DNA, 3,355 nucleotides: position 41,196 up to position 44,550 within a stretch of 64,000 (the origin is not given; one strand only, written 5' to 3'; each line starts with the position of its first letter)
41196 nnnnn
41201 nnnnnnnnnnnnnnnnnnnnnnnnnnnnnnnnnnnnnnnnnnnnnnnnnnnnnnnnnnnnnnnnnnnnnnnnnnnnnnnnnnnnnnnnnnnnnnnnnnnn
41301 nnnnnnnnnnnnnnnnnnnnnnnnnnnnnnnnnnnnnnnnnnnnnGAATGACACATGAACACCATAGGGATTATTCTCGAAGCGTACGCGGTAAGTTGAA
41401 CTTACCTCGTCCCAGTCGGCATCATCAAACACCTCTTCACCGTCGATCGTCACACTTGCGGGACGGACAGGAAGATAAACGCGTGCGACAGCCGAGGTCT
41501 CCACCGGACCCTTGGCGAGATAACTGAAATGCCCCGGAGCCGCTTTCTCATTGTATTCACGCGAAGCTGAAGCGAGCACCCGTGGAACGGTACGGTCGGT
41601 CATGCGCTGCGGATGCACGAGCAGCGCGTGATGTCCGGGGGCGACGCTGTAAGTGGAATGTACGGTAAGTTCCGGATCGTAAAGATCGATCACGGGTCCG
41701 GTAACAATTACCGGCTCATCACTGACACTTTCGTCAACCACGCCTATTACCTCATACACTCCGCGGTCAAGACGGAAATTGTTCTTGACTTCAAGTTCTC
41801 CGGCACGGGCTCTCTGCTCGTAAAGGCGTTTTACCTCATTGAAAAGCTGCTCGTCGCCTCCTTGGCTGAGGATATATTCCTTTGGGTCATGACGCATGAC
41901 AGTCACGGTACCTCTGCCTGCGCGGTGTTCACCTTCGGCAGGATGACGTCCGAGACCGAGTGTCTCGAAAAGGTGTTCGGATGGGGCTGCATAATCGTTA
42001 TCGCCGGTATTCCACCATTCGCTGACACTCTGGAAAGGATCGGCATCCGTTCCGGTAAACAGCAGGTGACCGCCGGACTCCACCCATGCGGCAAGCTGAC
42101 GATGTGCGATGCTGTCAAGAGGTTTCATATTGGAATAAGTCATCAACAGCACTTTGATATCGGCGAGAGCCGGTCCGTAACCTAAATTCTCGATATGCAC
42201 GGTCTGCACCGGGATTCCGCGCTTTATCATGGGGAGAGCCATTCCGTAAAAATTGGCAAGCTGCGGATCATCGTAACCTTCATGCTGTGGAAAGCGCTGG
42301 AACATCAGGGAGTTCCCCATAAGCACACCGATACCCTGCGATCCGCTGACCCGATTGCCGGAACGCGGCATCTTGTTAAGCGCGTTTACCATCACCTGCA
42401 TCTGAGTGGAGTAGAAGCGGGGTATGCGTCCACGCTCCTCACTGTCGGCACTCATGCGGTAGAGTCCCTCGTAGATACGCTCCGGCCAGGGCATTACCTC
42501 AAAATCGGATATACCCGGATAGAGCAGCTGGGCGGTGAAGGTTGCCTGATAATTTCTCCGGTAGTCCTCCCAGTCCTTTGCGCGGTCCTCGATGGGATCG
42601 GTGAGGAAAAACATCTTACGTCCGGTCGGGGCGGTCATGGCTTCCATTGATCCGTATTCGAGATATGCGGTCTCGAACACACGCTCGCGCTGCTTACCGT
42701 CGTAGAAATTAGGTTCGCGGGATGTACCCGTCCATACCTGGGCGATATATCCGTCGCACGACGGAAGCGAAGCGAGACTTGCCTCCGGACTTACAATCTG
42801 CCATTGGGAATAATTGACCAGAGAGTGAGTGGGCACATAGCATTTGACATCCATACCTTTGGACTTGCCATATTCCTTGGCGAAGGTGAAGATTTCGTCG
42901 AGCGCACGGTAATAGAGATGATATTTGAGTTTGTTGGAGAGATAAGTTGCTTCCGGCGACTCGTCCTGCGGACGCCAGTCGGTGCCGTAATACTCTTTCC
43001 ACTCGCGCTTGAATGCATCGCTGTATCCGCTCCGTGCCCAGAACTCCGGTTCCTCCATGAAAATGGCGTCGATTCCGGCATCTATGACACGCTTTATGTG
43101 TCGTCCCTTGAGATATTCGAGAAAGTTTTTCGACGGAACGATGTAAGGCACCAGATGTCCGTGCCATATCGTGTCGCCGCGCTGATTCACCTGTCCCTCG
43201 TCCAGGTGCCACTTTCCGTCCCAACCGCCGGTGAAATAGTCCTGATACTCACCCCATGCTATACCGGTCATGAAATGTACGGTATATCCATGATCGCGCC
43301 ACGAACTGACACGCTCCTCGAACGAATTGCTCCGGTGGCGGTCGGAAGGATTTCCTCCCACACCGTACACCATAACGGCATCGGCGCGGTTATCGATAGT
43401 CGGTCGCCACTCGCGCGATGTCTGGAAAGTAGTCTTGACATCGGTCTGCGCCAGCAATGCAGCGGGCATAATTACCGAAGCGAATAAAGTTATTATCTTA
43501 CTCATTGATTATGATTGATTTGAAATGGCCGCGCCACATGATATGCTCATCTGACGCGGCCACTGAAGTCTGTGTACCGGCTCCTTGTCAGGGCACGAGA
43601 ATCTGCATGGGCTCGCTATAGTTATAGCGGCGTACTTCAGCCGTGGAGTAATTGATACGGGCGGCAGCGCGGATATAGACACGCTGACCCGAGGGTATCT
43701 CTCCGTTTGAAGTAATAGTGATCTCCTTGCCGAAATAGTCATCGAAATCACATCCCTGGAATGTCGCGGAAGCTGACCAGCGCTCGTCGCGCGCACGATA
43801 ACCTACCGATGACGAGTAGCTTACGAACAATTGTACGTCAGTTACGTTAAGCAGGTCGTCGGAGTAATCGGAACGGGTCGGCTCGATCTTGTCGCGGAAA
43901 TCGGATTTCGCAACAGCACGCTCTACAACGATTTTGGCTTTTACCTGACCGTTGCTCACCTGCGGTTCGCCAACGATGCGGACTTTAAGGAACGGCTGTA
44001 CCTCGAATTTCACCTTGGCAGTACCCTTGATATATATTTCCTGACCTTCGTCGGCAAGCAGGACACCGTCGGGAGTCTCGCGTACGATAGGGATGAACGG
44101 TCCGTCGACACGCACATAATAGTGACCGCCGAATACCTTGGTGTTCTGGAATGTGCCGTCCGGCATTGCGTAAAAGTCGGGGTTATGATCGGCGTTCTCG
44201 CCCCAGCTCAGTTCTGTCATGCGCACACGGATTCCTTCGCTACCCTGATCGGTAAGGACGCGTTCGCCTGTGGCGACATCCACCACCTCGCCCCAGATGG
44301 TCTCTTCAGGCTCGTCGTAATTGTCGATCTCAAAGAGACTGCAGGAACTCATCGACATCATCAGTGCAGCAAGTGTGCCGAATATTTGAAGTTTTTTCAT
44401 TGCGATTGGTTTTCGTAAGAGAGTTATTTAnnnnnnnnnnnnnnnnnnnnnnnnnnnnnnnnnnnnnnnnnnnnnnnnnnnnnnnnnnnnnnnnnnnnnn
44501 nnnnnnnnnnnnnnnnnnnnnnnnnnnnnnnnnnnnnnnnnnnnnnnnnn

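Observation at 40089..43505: Unclassified glycoside-hydrolase-like module fused to GH76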

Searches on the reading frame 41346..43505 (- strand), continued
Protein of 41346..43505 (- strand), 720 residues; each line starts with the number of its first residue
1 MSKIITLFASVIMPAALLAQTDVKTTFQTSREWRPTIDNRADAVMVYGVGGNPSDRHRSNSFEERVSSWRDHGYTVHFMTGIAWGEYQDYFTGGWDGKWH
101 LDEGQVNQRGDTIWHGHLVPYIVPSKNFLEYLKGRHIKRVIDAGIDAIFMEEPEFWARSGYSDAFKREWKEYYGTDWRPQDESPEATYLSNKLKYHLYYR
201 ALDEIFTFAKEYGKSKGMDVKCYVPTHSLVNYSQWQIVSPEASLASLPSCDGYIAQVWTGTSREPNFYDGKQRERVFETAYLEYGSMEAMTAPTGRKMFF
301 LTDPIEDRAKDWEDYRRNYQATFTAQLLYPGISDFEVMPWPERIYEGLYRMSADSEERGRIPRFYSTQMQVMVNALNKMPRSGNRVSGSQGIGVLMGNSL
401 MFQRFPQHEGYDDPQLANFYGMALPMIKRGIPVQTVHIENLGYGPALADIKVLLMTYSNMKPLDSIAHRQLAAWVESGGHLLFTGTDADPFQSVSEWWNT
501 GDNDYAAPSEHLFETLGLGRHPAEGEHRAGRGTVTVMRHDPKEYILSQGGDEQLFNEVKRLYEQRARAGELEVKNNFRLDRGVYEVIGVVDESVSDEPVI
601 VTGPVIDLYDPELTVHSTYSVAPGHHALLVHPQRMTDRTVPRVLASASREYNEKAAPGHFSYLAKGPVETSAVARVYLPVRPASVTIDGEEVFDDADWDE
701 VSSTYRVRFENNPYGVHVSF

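Call 73: list_cluster_members(proteins=[P0002, P0005, P0029, P0084, P0113, P0315])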
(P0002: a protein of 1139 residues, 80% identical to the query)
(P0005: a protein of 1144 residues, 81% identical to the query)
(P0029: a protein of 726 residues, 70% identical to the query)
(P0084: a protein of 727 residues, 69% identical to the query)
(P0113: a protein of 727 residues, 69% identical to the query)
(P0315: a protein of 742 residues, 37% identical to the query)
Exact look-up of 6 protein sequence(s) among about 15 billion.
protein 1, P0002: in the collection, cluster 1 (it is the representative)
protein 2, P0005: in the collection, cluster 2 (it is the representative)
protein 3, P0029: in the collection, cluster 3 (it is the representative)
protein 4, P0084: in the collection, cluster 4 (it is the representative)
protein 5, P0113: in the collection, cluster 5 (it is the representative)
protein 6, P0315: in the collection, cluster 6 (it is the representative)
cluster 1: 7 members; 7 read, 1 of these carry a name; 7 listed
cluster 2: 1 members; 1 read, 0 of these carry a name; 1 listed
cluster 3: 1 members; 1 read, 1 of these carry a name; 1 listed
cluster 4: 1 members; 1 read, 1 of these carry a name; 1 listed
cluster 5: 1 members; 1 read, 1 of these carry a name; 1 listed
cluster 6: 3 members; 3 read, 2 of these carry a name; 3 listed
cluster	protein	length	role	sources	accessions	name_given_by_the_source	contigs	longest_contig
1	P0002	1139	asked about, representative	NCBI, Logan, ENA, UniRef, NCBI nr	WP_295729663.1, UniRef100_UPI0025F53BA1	glycoside hydrolase family 76 protein [uncultured Muribaculum sp.] | glycoside hydrolase family 76 protein n=1 Tax=uncultured Muribaculum sp. TaxID=1918613 ...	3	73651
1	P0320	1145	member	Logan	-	-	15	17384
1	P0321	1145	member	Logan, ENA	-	-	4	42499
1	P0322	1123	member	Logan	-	-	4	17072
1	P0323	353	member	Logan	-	-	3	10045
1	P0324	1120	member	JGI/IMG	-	-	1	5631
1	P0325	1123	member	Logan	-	-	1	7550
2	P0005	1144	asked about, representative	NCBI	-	-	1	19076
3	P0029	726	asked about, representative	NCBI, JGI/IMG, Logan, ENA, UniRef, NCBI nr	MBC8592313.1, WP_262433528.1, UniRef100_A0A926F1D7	hypothetical protein H8744_03465 [Oscillospiraceae bacterium N12] | hypothetical protein | Beta-galactosidase trimerisation domain-containing protein n=1 Tax=Jilunia laotingensis ...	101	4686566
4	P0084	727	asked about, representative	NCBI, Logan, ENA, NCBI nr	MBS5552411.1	MAG: hypothetical protein KHX53_10280 [Bacteroides sp.] | hypothetical protein [Bacteroides sp.]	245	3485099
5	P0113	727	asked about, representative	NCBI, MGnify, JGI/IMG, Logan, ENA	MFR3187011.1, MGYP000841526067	MAG: hypothetical protein ACLTOV_02635 [Phocaeicola sp.] | CR=1 FL=1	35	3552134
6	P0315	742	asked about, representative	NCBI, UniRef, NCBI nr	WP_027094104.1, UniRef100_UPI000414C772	hypothetical protein [Cohnella thermotolerans] | hypothetical protein n=1 Tax=Cohnella thermotolerans TaxID=329858 RepID=UPI000414C772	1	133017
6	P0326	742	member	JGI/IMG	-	hypothetical protein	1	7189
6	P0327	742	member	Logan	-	-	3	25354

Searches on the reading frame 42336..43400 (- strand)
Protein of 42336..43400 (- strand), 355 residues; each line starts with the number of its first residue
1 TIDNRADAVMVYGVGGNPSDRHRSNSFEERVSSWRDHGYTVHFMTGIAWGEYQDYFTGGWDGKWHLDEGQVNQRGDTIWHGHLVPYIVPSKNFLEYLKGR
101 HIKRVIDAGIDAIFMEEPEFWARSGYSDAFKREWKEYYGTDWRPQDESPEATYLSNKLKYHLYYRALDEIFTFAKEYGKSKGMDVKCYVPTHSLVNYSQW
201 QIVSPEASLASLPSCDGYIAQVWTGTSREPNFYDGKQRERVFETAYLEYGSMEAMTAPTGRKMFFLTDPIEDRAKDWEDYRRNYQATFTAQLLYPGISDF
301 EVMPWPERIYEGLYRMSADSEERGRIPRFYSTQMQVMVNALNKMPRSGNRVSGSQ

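Call 65: predict_structure(alignment_id=A3)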
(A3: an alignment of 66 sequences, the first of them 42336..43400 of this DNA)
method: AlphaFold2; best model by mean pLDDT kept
length: 355 residues; sequences in the alignment: 66
mean_pLDDT: 84.9   pTM: 0.85
mean pLDDT of the five models: 84.9, 84.6, 82.8, 82.5, 80.4
residues with pLDDT >= 90: 154; 70-90: 171; 50-70: 24; < 50: 6
segments of 3 or more residues with pLDDT < 50: 353-355
pLDDT, mean of each block of 10 residues (from residue 1): 68 68 72 88 84 88 93 90 86 94 94 89 90 97 93 93 93 97 93 78 77 86 86 91 90 80 78 87 90 78 71 89 92 83 68 41
secondary structure, 60 per line:
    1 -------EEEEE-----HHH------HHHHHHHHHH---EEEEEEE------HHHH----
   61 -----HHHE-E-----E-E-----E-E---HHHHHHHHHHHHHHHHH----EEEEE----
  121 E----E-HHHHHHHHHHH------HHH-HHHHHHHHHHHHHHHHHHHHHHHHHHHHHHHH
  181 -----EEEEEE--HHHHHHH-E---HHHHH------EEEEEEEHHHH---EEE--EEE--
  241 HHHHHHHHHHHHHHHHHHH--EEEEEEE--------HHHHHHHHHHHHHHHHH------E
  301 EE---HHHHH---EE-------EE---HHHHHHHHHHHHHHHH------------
elements in order: E8-12 H27-36 E40-46 H53-56 H91-107 E112-116 H128-138 H149-180 E186-191 H194-200 H206-210 E217-223 H224-227 E231-233 E236-238 H241-259 E262-268 H277-293 E300-302 H306-310 H328-343

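Call 67: fold_search(model_id=the predicted structure, library=pdb)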
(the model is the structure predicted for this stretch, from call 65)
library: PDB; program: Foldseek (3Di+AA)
matches with E <= 10: 1696; with E <= 0.001: 117
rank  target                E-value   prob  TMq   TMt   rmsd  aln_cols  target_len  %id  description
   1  8j5d_A                5.6e-07  1.00  0.52  0.45   7.2       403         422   11  Cryo-EM structure of starch degradation complex of BAM1-LSF1-MDH (released 2024-01-10)
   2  4p7q                  1.6e-06  1.00  0.52  0.51   7.4       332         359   10  Structure of Escherichia coli PgaB C-terminal domain in complex with N-acetylglucosamine (released 2014-07-02)
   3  6au1_A                2.7e-06  1.00  0.58  0.59   5.2       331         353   11  Structure of the PgaB (BpsB) glycoside hydrolase domain from Bordetella bronchiseptica (released 2018-04-18)
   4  7vkz_B                4.9e-06  1.00  0.50  0.29   7.9       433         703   11  The complex structure of beta-1,2-glucosyltransferase from Ignavibacterium album with 1-Deoxynojirimycin (released 2022-03-09)
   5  8t7z_D                6.2e-06  1.00  0.31  0.17   9.1       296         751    9  Crystal structure of alpha-glucosidase (yicI) from Klebsiella aerogenes (released 2023-07-05)
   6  8t7z_F                6.6e-06  1.00  0.30  0.17   9.3       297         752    8  Crystal structure of alpha-glucosidase (yicI) from Klebsiella aerogenes (released 2023-07-05)
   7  4p7n                  7.9e-06  1.00  0.53  0.51   4.9       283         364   10  Structure of Escherichia coli PgaB C-terminal domain in complex with glucosamine (released 2014-07-02)
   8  7vky_B                8.4e-06  1.00  0.49  0.29   8.0       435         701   11  The complex structure of beta-1,2-glucosyltransferase from Ignavibacterium album with sophorose (released 2022-03-09)
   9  8t7z_B                8.9e-06  1.00  0.30  0.17   9.1       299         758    9  Crystal structure of alpha-glucosidase (yicI) from Klebsiella aerogenes (released 2023-07-05)
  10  3wno_A                1.1e-05  1.00  0.40  0.22   5.9       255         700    8  D308A mutant of Bacillus circulans T-3040 cycloisomaltooligosaccharide glucanotransferase complexed with cycloisomalto (released 2014-02-05)
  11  6s00_A                1.1e-05  1.00  0.40  0.31   8.8       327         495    7  Crystal structure of an inverting family GH156 exosialidase from uncultured bacterium pG7 in complex with N-acetylneur (released 2019-11-06)
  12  4uzs_C                1.2e-05  1.00  0.46  0.27   7.2       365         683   13  Crystal structure of Bifidobacterium bifidum beta-galactosidase (released 2015-09-30)
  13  8t7z_A                1.4e-05  1.00  0.31  0.17   9.0       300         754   10  Crystal structure of alpha-glucosidase (yicI) from Klebsiella aerogenes (released 2023-07-05)
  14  8z47                  1.6e-05  1.00  0.47  0.35   8.9       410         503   11  Beta-galactosidase from Bacteroides xylanisolvens (ligand-free) (released 2025-01-01)
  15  3wnn_B                1.7e-05  1.00  0.41  0.23   4.7       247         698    8  D308A mutant of Bacillus circulans T-3040 cycloisomaltooligosaccharide glucanotransferase complexed with isomaltooctao (released 2014-02-05)
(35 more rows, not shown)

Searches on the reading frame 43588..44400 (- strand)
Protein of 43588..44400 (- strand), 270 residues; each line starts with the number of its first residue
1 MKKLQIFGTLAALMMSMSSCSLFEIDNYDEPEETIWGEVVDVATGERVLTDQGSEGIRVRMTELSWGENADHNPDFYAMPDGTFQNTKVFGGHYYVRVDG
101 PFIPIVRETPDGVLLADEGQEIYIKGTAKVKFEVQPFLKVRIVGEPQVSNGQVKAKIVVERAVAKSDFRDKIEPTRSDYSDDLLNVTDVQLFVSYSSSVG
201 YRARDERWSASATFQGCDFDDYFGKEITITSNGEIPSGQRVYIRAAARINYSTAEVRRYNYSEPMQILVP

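Call 3: search_protein_families(library=pfam, proteins=[window:43588-44400:-], max_evalue=0.1)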
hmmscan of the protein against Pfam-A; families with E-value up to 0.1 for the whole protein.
window:43588-44400:- (270 aa): 1 family
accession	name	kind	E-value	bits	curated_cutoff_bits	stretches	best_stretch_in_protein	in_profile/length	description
PF18003.7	DUF3823_C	-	0.00057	20.9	27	1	150-264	12-101/103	Domain of unknown function (DUF3823_C)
